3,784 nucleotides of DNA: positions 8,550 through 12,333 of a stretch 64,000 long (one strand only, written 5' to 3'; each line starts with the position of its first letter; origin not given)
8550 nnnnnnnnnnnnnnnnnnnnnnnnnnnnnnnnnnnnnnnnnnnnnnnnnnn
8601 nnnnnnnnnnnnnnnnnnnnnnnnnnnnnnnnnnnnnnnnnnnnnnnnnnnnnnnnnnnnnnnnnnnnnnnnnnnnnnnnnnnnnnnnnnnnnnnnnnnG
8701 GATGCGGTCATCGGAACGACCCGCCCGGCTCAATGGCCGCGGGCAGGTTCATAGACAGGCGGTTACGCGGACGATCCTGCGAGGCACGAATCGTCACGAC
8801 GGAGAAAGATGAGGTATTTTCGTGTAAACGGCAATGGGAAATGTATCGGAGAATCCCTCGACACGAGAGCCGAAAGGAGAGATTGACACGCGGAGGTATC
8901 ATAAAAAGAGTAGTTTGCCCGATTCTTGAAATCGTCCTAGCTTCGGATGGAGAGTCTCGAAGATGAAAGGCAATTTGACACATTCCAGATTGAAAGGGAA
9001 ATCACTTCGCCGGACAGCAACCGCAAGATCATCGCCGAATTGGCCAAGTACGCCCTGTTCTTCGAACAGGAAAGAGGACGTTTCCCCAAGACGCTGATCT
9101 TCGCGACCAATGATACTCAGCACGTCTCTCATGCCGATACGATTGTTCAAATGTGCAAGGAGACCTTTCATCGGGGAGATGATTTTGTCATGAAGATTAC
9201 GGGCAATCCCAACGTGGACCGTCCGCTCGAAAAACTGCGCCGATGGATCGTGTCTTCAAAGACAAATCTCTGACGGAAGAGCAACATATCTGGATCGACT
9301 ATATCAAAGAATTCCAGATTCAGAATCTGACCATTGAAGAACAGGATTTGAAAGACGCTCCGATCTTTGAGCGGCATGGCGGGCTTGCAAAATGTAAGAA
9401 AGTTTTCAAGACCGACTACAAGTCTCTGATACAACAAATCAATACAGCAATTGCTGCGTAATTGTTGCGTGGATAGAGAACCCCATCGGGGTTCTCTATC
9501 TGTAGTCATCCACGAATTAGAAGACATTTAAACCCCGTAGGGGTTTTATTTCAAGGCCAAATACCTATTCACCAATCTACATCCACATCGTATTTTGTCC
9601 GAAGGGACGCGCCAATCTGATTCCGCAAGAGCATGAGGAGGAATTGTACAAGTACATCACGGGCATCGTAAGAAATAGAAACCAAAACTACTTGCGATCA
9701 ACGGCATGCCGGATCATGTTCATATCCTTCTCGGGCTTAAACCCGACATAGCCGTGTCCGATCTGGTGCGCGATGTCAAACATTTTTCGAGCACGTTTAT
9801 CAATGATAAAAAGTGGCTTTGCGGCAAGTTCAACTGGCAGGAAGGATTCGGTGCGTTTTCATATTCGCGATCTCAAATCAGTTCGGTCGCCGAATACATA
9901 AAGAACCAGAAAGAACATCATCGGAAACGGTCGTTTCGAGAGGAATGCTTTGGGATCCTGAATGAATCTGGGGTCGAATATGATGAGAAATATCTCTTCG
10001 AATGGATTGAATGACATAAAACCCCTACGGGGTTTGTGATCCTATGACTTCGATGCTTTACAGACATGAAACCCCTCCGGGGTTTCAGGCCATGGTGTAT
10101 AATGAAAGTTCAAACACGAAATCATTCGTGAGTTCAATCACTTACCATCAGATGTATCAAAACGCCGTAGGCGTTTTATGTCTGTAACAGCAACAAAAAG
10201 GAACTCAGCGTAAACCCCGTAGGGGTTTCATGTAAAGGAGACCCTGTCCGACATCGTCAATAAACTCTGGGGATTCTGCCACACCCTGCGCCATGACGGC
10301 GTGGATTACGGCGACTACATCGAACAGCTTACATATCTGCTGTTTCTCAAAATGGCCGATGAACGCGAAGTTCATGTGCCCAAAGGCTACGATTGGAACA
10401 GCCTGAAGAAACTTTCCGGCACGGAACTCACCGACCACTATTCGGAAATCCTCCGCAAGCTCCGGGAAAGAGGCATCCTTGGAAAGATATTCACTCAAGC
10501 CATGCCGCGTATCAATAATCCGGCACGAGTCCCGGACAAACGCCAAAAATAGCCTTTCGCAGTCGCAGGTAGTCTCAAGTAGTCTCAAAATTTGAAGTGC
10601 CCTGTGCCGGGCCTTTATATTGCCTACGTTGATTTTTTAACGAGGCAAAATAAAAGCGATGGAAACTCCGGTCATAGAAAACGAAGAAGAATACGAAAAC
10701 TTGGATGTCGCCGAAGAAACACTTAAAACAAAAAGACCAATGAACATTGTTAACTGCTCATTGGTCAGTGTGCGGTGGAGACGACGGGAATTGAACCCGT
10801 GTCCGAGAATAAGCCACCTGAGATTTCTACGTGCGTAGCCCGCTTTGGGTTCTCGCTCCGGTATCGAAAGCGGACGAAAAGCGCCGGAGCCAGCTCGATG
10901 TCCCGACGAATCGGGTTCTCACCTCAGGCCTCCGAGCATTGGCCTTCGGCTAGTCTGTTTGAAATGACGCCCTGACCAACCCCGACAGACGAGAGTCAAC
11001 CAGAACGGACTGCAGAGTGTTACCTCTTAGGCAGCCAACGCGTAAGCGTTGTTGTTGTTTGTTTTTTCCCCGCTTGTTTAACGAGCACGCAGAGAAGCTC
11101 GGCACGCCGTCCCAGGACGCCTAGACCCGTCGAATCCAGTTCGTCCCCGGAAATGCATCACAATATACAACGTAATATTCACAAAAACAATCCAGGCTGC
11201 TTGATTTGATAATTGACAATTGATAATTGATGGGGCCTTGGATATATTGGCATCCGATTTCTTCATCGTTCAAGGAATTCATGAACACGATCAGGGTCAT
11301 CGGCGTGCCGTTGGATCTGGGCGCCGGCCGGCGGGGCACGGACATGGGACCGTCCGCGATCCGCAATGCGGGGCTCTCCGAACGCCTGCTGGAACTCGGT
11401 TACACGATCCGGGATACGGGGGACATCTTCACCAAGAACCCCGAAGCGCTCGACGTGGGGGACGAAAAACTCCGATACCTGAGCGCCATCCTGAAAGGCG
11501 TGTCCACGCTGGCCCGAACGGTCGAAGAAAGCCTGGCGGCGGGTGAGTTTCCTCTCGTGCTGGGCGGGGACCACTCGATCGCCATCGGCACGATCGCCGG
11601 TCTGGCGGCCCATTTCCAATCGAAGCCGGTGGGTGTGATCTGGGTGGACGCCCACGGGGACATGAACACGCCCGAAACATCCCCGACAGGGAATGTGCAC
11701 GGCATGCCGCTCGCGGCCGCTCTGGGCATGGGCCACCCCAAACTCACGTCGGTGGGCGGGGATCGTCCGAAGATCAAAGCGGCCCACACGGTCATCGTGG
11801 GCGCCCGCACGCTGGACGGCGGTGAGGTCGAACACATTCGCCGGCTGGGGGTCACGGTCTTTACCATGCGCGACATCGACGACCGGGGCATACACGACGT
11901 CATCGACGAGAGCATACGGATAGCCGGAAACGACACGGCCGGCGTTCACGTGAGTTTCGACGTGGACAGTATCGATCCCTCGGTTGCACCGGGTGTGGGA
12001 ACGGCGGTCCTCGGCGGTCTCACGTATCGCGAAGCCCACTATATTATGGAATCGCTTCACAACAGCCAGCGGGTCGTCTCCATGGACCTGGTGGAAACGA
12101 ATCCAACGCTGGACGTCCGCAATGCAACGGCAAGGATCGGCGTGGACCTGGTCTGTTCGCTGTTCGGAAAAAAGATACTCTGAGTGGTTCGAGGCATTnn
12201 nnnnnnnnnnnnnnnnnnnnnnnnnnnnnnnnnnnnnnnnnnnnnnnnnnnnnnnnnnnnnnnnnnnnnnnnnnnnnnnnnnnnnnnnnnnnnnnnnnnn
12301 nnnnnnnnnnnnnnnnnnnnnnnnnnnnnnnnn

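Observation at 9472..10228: Six clustered CCCC-N3-GGGG palindromes in both orientations around a Y1 transposase remnant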

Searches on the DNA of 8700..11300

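Call 59: search_rna_families(source=window, start=8700, end=11300, threshold=evalue, max_evalue=1)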
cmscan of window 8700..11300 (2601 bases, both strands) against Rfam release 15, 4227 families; matches with E-value up to 1: 2.
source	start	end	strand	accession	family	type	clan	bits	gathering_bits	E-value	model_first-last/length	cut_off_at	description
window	10773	11148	-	RF00023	tmRNA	Gene;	CL00001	154.7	47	2.4e-62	1-374/374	no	transfer-messenger RNA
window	11027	11286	-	RF04321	tmRNA_permuted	Gene;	-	30.3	47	0.001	1-213/213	no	permuted transfer-messenger RNA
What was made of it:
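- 10773..11148 (-): tmRNA gene (ssrA). The low-GC islet (about 8712-10772) abuts its 3' end. Rfam RF00023, 154.7 bits (call 59).
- Tried and rejected: No family covers the hairpins (call 59).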

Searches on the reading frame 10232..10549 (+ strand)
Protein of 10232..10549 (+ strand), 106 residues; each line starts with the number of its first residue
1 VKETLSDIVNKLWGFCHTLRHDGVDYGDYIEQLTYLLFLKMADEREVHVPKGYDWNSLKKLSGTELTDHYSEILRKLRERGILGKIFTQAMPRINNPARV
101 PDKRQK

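Call 9: search_protein_families(library=ncbifam, proteins=[window:10232-10549:+], max_evalue=0.01)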
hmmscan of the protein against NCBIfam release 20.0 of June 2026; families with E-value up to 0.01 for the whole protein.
seq(106 aa): 0 families

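Call 10: search_protein_families(library=pfam, proteins=[window:10232-10549:+], max_evalue=0.01)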
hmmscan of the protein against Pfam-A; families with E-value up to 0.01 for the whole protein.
seq(106 aa): 1 family
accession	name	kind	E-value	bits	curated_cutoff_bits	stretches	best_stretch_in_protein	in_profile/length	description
PF12161.14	HsdM_N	-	1.6e-12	48.7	24.5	1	9-46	2-38/135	HsdM N-terminal domain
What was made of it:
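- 10244..10552 (+): hsdM remnant covering residues 2-98, followed by unrelated sequence. The start codon has changed from ATG to CTG. Pfam HsdM_N (call 10).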

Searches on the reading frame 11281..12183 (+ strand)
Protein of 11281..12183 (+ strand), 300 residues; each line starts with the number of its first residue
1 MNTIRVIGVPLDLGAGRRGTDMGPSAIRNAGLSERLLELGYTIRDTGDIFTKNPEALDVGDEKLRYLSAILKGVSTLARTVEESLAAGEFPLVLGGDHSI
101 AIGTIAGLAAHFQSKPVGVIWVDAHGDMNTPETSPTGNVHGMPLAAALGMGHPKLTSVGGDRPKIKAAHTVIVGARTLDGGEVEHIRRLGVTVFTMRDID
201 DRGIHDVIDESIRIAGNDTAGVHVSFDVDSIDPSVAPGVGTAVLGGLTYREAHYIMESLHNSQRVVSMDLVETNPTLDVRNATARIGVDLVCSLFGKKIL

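Call 64: find_encoding_contigs(protein=window:11281-12183:+, flank=2000, max_places=3)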
Protein window:11281-12183:+ (300 aa): no gene with exactly this product is on record in the collection.
